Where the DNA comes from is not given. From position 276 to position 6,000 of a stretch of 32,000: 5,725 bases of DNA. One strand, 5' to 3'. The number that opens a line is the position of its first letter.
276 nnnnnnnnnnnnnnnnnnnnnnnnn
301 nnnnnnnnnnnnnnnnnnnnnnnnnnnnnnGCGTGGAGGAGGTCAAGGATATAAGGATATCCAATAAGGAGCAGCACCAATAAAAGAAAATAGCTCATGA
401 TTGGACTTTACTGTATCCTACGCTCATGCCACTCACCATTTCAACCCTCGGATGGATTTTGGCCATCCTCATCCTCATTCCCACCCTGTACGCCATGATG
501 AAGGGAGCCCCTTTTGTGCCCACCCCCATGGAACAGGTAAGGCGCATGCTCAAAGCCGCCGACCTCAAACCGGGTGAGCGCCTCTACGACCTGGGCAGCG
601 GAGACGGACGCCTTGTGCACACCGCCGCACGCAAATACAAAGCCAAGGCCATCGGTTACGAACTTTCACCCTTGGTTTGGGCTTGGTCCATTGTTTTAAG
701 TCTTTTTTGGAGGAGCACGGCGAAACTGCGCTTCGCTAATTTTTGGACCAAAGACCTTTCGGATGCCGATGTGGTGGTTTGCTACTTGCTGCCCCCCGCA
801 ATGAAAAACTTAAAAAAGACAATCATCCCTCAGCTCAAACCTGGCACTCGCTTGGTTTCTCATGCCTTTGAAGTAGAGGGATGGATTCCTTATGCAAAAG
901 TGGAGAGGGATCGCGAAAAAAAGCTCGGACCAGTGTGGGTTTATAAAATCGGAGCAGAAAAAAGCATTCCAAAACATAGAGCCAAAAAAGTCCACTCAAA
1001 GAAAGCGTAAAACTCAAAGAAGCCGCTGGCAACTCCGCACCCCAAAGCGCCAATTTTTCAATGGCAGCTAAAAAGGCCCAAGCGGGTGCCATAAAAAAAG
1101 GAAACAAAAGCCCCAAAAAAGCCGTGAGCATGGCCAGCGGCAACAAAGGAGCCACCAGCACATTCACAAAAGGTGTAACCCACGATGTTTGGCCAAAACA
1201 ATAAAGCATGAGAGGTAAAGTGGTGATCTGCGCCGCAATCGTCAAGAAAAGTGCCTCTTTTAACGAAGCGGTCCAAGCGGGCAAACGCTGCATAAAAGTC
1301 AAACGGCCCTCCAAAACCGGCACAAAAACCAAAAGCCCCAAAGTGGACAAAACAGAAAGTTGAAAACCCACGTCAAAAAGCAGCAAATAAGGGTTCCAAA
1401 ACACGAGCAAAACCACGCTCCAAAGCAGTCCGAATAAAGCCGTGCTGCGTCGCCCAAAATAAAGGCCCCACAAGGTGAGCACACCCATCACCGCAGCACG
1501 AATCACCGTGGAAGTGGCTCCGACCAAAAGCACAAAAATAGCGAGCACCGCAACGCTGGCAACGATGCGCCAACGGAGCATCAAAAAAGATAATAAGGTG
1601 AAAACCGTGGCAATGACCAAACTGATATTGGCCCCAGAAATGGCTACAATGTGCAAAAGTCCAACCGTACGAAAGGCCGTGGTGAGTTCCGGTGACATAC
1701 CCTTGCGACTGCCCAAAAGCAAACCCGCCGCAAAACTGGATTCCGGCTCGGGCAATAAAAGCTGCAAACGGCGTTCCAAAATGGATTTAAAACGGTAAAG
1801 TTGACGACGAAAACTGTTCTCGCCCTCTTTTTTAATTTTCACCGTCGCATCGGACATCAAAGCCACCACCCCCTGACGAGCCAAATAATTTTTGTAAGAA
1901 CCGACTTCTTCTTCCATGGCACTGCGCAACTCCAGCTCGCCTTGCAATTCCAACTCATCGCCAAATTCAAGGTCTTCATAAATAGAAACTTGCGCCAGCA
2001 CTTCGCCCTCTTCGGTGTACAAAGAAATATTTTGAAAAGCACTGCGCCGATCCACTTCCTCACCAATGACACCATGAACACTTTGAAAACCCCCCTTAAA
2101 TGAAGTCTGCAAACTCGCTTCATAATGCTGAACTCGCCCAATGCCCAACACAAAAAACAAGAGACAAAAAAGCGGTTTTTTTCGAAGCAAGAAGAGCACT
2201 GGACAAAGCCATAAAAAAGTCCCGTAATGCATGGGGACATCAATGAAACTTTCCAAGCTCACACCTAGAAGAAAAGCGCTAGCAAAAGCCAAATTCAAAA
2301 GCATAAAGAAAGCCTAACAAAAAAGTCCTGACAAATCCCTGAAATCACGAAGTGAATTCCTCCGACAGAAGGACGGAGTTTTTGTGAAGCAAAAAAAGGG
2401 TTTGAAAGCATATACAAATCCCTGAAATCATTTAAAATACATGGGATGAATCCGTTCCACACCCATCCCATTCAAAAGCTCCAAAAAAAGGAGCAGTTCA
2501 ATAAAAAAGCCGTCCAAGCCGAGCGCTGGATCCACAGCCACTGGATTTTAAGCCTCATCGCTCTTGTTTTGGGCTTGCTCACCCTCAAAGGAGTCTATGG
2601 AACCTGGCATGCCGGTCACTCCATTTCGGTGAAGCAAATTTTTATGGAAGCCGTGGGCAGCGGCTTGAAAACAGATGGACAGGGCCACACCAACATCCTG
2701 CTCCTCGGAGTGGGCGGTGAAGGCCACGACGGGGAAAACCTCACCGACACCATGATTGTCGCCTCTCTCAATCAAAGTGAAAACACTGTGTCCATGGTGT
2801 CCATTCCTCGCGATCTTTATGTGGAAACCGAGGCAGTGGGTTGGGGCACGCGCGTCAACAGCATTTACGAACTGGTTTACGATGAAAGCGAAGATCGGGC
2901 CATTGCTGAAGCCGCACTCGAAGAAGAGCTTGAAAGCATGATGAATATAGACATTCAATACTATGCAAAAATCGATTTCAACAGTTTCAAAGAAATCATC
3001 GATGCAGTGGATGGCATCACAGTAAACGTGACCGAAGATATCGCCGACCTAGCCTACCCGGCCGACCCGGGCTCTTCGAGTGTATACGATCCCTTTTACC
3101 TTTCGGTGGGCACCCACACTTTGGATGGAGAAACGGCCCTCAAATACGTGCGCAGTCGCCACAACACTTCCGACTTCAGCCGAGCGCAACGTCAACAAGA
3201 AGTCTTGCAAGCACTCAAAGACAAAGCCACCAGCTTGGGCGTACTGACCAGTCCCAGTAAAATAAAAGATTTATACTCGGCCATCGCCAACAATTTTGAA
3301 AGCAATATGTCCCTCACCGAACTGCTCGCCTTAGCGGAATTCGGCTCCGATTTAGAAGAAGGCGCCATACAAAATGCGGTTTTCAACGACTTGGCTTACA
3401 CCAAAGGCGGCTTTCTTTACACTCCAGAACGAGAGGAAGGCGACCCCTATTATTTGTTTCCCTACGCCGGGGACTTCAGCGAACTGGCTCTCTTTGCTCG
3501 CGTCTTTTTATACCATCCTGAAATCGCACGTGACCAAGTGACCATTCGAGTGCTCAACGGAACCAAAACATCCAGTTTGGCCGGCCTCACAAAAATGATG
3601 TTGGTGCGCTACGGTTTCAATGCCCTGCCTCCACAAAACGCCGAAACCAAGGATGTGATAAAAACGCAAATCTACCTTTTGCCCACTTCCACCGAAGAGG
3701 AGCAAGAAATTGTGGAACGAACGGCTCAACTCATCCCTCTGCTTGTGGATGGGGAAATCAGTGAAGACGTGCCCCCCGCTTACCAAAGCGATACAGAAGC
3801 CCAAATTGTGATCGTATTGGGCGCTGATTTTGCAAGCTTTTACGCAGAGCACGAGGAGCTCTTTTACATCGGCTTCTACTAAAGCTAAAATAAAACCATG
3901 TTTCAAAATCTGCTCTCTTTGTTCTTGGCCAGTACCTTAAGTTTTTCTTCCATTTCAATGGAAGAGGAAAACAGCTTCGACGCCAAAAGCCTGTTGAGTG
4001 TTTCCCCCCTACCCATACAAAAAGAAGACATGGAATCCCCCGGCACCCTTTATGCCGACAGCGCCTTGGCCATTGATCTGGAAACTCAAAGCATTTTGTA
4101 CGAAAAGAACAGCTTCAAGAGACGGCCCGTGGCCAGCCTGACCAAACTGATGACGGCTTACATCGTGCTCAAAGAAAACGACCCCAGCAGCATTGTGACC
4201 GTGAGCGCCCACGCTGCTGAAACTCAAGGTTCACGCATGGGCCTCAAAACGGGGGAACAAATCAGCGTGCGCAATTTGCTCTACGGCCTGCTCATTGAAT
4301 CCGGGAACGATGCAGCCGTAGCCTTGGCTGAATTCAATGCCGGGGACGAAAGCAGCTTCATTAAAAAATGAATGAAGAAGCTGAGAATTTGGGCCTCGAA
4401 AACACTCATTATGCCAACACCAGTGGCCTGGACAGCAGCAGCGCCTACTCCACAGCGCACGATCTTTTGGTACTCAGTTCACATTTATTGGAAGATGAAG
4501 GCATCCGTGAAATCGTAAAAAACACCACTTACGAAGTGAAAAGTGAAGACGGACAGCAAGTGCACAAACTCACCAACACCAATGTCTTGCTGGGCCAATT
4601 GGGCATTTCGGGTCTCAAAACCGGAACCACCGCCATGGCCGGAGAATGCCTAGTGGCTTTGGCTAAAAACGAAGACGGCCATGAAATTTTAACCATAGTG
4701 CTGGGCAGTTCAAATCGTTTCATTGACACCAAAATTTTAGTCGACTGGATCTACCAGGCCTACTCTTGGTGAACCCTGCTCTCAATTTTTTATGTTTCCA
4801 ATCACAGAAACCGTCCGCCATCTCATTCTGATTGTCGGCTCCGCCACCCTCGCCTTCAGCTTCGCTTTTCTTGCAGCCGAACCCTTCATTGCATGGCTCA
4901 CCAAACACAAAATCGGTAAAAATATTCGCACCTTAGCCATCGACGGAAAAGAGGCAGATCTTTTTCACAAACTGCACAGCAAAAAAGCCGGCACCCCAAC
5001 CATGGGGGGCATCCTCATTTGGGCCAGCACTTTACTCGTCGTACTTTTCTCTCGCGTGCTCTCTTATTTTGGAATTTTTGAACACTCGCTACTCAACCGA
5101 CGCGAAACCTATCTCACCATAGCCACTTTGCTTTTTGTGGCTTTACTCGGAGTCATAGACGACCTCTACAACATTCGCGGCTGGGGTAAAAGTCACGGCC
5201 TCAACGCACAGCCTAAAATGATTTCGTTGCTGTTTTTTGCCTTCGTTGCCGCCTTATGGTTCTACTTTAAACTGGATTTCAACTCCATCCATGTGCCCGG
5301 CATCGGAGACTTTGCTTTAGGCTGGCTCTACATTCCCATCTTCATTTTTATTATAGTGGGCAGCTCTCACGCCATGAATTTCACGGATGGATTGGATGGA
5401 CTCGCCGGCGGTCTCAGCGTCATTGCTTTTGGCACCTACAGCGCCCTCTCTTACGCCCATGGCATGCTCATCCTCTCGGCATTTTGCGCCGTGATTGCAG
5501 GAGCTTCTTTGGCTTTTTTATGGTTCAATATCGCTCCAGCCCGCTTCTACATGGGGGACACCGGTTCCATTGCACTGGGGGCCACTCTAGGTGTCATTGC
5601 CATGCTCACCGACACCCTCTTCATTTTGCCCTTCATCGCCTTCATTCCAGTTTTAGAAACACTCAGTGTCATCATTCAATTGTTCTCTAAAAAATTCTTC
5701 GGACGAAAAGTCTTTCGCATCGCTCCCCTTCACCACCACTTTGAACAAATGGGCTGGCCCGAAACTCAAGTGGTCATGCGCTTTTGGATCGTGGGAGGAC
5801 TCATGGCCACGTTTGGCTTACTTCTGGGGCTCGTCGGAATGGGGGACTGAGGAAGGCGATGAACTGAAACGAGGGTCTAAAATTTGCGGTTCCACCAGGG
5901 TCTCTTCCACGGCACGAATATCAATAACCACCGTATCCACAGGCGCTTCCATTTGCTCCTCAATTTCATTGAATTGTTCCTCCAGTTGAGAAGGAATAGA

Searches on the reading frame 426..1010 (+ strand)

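Call 66: search_protein_families(library=pfam, proteins=[window:426-1010:+], max_evalue=0.00001)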
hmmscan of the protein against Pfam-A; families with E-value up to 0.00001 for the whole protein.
window:426-1010:+ (194 aa): 2 families
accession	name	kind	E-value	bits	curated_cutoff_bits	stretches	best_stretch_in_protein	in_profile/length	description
PF02353.26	CMAS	-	2e-06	27.8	27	1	37-81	50-94/273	Mycolic acid cyclopropane synthetase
PF08123.19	DOT1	-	9.9e-06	25.7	23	0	35-81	28-75/205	Histone methylation protein DOT1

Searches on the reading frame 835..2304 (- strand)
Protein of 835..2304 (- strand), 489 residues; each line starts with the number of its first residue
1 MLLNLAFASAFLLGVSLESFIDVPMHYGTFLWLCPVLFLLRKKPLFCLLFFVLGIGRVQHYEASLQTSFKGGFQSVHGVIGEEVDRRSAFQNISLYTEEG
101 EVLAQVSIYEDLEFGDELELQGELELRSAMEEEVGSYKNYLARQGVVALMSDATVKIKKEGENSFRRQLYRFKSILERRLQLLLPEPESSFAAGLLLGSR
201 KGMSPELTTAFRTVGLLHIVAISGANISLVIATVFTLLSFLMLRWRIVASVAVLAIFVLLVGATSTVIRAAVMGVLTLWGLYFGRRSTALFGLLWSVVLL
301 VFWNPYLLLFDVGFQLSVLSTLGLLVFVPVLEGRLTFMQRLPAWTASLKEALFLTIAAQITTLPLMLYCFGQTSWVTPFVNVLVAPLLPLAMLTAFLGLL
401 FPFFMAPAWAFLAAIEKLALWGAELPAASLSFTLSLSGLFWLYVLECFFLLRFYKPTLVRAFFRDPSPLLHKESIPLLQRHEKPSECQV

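Call 37: find_encoding_contigs(protein=window:835-2304:-, flank=10000, max_places=2)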
Protein window:835-2304:- (489 aa): no gene with exactly this product is on record in the collection.

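Call 66: search_protein_families(library=pfam, proteins=[window:835-2304:-], max_evalue=0.00001)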
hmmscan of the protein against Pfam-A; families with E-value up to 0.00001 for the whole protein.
window:835-2304:- (489 aa): 1 family
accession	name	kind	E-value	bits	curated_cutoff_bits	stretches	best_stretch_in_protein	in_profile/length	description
PF03772.21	Competence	-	2.9e-44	151.9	23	1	195-452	1-266/270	Competence protein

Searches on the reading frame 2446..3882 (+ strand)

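Call 66: search_protein_families(library=pfam, proteins=[window:2446-3882:+], max_evalue=0.00001)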
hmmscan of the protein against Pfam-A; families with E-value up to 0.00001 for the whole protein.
window:2446-3882:+ (478 aa): 2 families
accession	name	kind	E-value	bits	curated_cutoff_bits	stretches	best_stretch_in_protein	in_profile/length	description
PF03816.19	LytR_cpsA_psr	-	5.7e-37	127.6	24.6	1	100-262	2-149/150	LytR_cpsA_psr family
PF13399.11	LytR_C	-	1.3e-09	39.3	22.2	1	364-462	1-86/86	LytR cell envelope-related transcriptional attenuator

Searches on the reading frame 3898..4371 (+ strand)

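Call 66: search_protein_families(library=pfam, proteins=[window:3898-4371:+], max_evalue=0.00001)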
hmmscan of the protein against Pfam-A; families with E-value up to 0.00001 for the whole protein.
window:3898-4371:+ (157 aa): 1 family
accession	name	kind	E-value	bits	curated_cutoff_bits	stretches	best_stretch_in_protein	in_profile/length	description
PF00768.25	Peptidase_S11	-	4.5e-32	111.9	27.6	1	46-156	5-124/239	D-alanyl-D-alanine carboxypeptidase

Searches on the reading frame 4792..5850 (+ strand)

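Call 66: search_protein_families(library=pfam, proteins=[window:4792-5850:+], max_evalue=0.00001)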
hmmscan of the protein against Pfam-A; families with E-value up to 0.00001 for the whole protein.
window:4792-5850:+ (352 aa): 1 family
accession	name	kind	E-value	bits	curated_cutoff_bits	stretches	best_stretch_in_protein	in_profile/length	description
PF00953.26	Glycos_transf_4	-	1.5e-31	110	27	1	109-272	4-158/160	Glycosyl transferase family 4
